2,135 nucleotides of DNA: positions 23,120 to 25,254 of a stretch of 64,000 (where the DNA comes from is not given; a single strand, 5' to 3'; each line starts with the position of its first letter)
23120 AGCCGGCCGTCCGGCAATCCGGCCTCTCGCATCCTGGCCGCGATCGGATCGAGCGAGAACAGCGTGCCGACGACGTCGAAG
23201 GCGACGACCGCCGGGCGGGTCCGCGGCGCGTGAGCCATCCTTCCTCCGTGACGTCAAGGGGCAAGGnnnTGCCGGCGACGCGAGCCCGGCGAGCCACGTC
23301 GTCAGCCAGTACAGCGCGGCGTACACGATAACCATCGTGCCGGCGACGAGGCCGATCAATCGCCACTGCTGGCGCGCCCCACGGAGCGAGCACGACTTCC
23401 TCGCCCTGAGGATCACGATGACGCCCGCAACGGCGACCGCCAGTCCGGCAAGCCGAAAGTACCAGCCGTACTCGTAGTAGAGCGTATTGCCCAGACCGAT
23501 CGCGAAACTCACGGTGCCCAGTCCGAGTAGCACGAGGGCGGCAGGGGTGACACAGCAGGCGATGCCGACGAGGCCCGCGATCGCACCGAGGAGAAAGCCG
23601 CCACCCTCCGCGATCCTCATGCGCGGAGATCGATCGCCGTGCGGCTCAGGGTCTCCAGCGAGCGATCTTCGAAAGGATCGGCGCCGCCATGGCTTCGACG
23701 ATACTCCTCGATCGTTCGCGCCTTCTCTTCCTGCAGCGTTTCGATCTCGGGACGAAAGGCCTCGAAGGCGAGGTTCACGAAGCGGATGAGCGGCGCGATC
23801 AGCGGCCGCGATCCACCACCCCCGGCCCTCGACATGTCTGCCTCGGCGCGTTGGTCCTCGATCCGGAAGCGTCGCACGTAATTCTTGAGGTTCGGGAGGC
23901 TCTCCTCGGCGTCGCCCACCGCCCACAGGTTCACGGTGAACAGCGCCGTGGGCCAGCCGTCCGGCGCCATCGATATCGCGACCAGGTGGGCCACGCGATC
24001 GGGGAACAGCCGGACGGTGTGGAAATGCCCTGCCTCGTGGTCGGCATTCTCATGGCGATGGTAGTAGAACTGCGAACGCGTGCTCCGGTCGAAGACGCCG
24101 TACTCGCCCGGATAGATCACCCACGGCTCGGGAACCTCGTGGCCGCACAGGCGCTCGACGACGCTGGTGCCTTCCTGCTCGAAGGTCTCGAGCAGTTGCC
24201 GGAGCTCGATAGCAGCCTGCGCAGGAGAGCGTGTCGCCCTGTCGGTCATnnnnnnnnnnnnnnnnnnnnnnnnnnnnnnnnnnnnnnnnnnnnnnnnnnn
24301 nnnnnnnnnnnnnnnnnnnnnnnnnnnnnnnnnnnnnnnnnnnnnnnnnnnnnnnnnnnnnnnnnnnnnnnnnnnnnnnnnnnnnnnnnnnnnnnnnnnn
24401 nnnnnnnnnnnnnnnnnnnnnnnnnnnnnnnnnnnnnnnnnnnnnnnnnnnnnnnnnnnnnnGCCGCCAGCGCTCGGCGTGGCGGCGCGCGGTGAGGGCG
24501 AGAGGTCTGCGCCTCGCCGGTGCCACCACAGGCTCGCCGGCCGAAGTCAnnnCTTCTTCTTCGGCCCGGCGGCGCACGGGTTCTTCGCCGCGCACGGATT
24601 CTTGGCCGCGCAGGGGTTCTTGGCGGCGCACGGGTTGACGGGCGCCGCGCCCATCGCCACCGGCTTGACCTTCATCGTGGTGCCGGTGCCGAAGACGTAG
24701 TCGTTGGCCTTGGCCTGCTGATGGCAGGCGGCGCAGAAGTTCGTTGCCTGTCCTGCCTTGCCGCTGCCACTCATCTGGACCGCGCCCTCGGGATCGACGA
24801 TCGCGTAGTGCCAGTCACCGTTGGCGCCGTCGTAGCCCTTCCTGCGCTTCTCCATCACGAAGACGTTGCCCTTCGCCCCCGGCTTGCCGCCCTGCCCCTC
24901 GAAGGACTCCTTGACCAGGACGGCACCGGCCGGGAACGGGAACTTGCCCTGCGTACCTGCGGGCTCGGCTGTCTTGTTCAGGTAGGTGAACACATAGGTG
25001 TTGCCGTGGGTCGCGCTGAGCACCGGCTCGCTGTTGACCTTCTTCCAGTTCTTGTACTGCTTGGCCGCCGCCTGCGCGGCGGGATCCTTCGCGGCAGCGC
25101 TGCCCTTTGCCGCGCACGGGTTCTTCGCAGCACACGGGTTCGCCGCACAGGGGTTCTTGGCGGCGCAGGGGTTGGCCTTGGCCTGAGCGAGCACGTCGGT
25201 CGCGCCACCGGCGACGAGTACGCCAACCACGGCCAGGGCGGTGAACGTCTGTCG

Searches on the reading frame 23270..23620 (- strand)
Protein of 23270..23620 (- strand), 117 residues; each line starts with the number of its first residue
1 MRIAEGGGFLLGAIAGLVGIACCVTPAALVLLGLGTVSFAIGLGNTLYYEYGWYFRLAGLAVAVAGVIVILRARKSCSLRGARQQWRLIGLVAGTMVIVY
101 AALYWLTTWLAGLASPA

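Call 35: search_protein_families(library=pfam, proteins=[window:23270-23620:-], max_evalue=0.01)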
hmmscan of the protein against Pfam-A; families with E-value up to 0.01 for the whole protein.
seq(117 aa): 0 families

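Call 88: search_protein_families(library=pfam, proteins=[window:23270-23620:-], max_evalue=10)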
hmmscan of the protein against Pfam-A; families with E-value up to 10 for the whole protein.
seq(117 aa): 3 families
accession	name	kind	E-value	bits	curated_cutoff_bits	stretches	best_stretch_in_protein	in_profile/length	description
PF19483.4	DUF6019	-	0.11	13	23.6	1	86-109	2-25/63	Family of unknown function (DUF6019)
PF02411.20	MerT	-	0.21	12.1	32.9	1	8-107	10-113/116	MerT mercuric transport protein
PF19609.4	DUF6114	-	0.56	11.3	27.9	1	57-108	11-62/106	Family of unknown function (DUF6114)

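Call 89: search_protein_families(library=ncbifam, proteins=[window:23270-23620:-], max_evalue=10)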
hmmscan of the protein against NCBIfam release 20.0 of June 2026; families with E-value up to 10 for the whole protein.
seq(117 aa): 3 families
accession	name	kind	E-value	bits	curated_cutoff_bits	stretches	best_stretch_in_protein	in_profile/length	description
NF005164.0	PRK06638.1-4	equivalog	0.0076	15.6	154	1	42-78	138-177/211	NADH-quinone oxidoreductase subunit J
NF002923.0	PRK03557.1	equivalog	0.13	11.5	408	1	6-71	37-100/313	CDF family zinc transporter ZitB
NF010314.2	PRK13751.2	equivalog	0.32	11.1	150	1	7-86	9-91/116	mercuric ion transporter MerT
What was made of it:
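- Closest known: MerP-MerT-MerA mercury relay. Different: The MerT hits are below cut-offs (calls 88, 89).
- The MerT-like assignment is below family cut-offs (calls 88, 89).
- Tried and rejected: MerT membership of the CC-motif membrane protein gave only sub-threshold hits, so I call it 'MerT-like' only (calls 88, 89).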

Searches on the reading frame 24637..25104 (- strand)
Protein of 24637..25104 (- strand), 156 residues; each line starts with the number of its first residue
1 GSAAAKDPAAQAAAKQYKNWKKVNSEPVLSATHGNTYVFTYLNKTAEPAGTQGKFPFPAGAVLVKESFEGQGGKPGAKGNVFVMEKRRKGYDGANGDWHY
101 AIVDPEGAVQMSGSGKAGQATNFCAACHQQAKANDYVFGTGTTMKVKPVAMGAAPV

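Call 60: search_solved_structures(query=window:24637-25104:-, max_evalue=0.1, show_alignments=3)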
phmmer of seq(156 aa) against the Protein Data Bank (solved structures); distinct sequences matched with E-value up to 0.1: 10.
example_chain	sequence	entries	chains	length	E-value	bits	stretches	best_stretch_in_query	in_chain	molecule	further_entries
9hrk_A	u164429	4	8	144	0.00022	24.5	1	13-139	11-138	Cytochrome P460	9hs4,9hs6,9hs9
6hiu_B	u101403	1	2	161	0.00032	24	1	11-139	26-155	Cytochrome P460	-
7ead_A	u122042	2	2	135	0.0015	21.9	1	39-139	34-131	Cytochrome_P460 domain-containing protein | Probable cytochrome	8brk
1kb5_A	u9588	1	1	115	0.022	18.1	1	111-149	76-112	KB5-C20 T-CELL ANTIGEN RECEPTOR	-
6w6n_A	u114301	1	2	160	0.028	17.7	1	62-139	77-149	Cytochrome P460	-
6amg_A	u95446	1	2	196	0.031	17.6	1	63-139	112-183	Cytochrome P460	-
6e0y_A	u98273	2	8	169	0.033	17.5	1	63-139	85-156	Cytochrome P460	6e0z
6e0x_A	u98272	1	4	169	0.034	17.5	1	63-139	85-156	Cytochrome P460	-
6e17_A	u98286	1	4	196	0.045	17.1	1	63-139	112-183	Cytochrome P460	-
1kj2_A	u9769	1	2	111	0.051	16.9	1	111-148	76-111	KB5-C20 T-Cell receptor alpha-chain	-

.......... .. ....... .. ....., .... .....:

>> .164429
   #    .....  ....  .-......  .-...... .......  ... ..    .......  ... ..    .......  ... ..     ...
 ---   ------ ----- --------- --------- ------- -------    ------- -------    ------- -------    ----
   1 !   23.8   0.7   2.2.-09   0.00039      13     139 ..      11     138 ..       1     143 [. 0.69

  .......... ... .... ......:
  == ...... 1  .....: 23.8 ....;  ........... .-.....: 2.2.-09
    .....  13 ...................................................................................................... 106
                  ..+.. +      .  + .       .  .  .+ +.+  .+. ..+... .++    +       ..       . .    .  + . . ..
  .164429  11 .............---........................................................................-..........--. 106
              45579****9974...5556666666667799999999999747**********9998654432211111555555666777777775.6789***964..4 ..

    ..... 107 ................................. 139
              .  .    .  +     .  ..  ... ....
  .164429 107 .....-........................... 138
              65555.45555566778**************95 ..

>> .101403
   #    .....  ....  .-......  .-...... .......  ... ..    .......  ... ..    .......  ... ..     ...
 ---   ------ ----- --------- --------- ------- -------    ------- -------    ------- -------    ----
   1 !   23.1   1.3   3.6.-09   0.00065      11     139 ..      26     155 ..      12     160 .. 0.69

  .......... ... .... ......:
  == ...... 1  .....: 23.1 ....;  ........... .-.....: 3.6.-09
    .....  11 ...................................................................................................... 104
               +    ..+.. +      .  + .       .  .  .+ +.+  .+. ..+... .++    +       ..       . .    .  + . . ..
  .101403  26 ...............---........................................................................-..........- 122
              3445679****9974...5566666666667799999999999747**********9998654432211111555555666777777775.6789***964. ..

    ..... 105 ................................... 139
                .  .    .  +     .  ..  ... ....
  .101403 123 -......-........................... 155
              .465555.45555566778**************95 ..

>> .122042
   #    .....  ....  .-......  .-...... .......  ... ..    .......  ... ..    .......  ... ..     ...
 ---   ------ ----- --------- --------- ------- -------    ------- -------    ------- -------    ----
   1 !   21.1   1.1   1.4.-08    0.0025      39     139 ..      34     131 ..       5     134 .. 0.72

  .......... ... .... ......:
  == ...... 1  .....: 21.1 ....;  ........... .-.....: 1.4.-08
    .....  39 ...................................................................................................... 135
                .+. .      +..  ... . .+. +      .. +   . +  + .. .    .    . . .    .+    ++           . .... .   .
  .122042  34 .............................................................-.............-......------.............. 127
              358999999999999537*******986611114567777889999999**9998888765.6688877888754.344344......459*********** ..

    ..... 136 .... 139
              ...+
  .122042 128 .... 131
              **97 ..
